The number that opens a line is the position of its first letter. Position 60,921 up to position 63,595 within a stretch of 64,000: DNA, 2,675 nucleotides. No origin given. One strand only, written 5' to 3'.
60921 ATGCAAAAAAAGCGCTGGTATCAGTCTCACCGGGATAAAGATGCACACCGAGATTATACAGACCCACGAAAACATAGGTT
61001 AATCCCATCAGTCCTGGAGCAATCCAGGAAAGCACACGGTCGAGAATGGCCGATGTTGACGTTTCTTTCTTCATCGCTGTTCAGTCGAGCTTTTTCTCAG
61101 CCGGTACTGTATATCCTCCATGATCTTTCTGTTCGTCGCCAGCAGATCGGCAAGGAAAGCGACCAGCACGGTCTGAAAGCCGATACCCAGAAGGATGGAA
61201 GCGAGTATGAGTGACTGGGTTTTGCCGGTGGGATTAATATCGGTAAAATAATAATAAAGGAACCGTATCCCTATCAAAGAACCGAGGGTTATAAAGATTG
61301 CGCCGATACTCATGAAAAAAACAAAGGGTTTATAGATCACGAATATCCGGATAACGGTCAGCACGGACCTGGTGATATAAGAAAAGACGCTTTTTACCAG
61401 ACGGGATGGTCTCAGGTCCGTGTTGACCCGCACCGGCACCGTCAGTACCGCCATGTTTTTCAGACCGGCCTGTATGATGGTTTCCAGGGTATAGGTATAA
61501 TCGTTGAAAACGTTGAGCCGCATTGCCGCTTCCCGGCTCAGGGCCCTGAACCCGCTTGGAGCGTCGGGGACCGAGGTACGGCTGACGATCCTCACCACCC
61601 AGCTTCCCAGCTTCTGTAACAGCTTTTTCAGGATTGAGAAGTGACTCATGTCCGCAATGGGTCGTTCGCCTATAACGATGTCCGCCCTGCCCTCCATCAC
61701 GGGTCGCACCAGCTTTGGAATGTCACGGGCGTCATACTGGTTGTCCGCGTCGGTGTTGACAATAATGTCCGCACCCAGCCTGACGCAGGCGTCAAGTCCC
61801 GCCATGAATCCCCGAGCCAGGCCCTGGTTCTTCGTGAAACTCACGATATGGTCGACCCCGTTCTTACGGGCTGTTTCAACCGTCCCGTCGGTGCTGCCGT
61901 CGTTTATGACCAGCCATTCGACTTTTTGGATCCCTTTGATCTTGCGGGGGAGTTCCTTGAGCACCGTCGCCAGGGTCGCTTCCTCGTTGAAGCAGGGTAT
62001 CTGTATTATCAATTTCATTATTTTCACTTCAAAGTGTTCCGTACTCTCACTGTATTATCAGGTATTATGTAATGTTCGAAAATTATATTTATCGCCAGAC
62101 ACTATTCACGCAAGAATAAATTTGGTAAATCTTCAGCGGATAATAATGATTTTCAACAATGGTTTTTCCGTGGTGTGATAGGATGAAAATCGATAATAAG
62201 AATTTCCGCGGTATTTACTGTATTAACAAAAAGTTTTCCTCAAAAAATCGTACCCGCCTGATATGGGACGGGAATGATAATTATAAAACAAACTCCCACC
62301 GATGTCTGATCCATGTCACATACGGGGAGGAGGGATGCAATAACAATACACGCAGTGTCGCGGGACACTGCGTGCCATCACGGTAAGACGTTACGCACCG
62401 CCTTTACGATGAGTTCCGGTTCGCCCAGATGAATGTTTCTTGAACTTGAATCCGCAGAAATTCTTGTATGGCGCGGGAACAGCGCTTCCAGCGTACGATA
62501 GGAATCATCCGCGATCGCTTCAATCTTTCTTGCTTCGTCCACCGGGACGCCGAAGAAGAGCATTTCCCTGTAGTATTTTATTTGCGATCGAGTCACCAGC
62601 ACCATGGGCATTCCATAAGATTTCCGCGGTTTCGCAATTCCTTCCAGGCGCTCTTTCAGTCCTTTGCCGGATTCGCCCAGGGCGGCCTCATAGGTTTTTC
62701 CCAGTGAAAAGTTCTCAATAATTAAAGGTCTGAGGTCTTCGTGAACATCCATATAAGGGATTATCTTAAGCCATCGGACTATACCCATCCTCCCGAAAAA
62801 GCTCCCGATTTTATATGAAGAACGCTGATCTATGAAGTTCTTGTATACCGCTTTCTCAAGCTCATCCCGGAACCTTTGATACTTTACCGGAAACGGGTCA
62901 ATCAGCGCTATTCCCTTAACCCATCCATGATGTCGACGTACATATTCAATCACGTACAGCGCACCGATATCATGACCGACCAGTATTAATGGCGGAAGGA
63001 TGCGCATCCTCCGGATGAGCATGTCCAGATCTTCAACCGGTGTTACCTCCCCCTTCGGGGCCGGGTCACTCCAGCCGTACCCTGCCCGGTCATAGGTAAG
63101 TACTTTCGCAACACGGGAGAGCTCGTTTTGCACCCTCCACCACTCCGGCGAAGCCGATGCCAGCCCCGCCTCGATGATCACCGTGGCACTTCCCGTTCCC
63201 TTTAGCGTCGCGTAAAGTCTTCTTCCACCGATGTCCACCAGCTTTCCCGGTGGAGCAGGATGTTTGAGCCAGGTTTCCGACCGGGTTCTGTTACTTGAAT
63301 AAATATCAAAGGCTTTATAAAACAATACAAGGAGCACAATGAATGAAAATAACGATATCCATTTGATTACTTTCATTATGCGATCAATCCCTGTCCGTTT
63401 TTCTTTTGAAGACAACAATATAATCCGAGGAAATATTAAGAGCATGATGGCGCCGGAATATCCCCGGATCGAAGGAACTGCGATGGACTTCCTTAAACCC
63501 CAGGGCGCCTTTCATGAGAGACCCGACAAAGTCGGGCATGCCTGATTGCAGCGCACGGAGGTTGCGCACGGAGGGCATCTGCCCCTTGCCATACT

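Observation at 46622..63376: Arn/Lgm-like undecaprenyl-phosphate amino-sugar glycosylation locus (about 17 kb, all on the minus strand)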

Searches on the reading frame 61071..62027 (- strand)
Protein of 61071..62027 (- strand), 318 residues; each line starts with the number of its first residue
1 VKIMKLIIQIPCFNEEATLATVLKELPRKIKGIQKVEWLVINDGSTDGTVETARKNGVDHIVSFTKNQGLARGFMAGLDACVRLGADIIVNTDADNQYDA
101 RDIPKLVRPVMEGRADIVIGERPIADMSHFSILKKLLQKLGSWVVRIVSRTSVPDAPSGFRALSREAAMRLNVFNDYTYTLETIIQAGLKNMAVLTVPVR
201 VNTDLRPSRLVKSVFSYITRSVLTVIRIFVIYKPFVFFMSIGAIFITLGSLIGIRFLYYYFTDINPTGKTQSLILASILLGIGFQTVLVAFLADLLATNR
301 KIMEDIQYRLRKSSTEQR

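Call 3: search_protein_families(library=pfam, proteins=[window:61071-62027:-], max_evalue=0.01)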
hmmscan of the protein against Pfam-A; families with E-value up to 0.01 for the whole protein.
window:61071-62027:- (318 aa): 1 family
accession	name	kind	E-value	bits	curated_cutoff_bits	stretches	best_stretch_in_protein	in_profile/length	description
PF00535.33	Glycos_transf_2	-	3e-21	76.5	23.3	1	10-168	4-164/168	Glycosyl transferase family 2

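Call 5: search_protein_families(library=ncbifam, proteins=[window:61071-62027:-], max_evalue=0.001)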
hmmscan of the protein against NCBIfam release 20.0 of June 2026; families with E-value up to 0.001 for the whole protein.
window:61071-62027:- (318 aa): 11 families
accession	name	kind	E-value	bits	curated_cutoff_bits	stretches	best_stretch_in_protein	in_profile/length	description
TIGR04182.1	glyco_TIGR04182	equivalog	6.2e-34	117.7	325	1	7-301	3-288/293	S-layer glycoprotein N-glycosyltransferase AglJ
NF058614.1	PPMAGASynPpgS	equivalog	3.4e-18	65.9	370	1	8-199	4-194/226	polyprenyl-phospho-N-acetylgalactosaminyl synthase PpgS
NF047588.1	GlcsyltransPgfSStrep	equivalog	1.4e-15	57.3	500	1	4-295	1-286/308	glycosyltransferase PgfS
NF041391.1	DPhHxTase_Halo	equivalog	2.3e-12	46.4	375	1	12-201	3-183/213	dolichyl-phosphate hexose transferase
NF007986.1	PRK10714.1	equivalog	5e-10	38.9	529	1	2-162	4-163/316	undecaprenyl-phosphate 4-deoxy-4-formamido-L-arabinose transferase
TIGR03937.1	PgaC_IcaA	equivalog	6.3e-08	32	422.3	1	5-111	46-151/407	poly-beta-1,6-N-acetyl-D-glucosamine synthase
NF010496.0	PRK13915.1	equivalog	3.6e-06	26.3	262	1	8-112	35-144/307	glucosyl-3-phosphoglycerate synthase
TIGR04283.1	glyco_like_mftF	equivalog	3.7e-06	26.7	182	1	8-63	3-56/221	TIGR04283 family arsenosugar biosynthesis glycosyltransferase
NF007482.0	PRK10073.1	equivalog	4e-05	22.8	423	1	4-99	6-99/334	glycosyltransferase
NF041875.1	EPS_EpsD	equivalog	8e-05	22.2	370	1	8-120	3-114/325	exopolysaccharide biosynthesis glycosyltransferase EpsD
TIGR01556.1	rhamnosyltran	subfamily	0.00042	19.6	200.55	1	22-119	9-107/281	rhamnosyltransferase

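Call 86: search_solved_structures(query=A4, max_evalue=0.001)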
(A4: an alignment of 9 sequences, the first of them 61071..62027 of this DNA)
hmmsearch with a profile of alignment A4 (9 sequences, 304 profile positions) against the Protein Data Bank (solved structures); distinct sequences matched with E-value up to 0.001: 33.
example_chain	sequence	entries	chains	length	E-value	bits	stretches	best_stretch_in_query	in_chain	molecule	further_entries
5mlz_A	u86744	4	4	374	6.8e-29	104.4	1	3-244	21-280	Dolichol monophosphate mannose synthase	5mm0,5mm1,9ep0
9hwj_A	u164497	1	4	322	4.5e-22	82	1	4-298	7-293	Undecaprenyl-phosphate 4-deoxy-4-formamido-L-arabinose transferase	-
9bhc_C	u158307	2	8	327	1.4e-21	80.4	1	4-298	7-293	Undecaprenyl-phosphate 4-deoxy-4-formamido-L-arabinose transferase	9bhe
8vxh_A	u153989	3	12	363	2e-21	79.9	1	4-298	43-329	Undecaprenyl-phosphate 4-deoxy-4-formamido-L-arabinose transferase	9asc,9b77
5eke_A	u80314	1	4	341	1.5e-12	50.7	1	5-296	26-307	Uncharacterized glycosyltransferase sll0501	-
5ekp_C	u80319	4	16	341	2.8e-12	49.8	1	5-296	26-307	Uncharacterized glycosyltransferase sll0501 | Glycosyltransferase sll0501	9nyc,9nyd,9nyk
9nye_A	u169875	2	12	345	2.9e-12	49.7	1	5-296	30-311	Glycosyltransferase sll0501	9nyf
2z87_A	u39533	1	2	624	2.9e-10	43.2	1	7-80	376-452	Chondroitin synthase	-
2z86_A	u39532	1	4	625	2.9e-10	43.2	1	7-80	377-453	Chondroitin synthase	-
5hea_A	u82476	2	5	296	7.8e-10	41.8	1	1-120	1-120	Putative glycosyltransferase (GalT1)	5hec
6p61_A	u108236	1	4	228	7.8e-09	38.5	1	1-105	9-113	Glycosyltransferase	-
3bcv_A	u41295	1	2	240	6.1e-08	35.6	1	4-81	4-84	Putative glycosyltransferase protein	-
4y6n_A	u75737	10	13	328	3.4e-07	33.1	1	4-113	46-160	Glucosyl-3-phosphoglycerate synthase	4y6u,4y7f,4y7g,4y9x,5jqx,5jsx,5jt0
3e25_A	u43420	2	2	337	3.6e-07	33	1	4-113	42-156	Putative uncharacterized protein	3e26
4ddz_A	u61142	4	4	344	3.8e-07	33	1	4-113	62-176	GLUCOSYL-3-PHOSPHOGLYCERATE SYNTHASE (GpgS) | Glucosyl-3-phosphoglycerate synthase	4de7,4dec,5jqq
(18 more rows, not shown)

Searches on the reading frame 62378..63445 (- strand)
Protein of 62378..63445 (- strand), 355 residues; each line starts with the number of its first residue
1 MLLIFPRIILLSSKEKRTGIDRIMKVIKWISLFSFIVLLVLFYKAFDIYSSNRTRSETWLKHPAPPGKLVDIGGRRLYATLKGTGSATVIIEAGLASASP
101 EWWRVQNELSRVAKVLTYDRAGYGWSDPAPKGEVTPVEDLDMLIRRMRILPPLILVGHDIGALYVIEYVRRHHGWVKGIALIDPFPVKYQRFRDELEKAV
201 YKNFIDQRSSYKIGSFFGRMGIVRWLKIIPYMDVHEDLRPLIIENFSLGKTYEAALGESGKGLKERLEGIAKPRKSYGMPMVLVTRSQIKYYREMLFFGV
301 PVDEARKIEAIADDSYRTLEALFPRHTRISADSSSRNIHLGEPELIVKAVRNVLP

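Call 3: search_protein_families(library=pfam, proteins=[window:62378-63445:-], max_evalue=0.01)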
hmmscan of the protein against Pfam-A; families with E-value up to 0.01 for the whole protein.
window:62378-63445:- (355 aa): 3 families
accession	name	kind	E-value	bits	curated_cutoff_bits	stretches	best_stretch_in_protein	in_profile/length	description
PF00561.26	Abhydrolase_1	-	3.5e-11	43.7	25.8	1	88-184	2-102/245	alpha/beta hydrolase fold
PF12697.13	Abhydrolase_6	-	7.2e-09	37.1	26.3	1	97-190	8-94/217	Alpha/beta hydrolase family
PF12146.15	Hydrolase_4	-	0.00013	21.8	27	1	113-185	32-110/239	Serine aminopeptidase, S33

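Call 5: search_protein_families(library=ncbifam, proteins=[window:62378-63445:-], max_evalue=0.001)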
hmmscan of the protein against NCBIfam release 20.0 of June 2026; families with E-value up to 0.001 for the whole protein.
window:62378-63445:- (355 aa): 3 families
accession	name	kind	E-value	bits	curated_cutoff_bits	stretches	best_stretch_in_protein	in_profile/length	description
NF002938.0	PRK03592.1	equivalog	5.2e-08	32.6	241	1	68-198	13-145/298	haloalkane dehalogenase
NF011457.0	PRK14875.1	equivalog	2.2e-05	23.6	307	1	57-184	102-231/372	acetoin dehydrogenase dihydrolipoyllysine-residue acetyltransferase subunit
NF051487.1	bifunc_PcaCD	exception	0.00025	20.3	430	1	85-181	171-268/413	bifunctional 4-carboxymuconolactone decarboxylase/3-oxoadipate enol-lactonase PcaCD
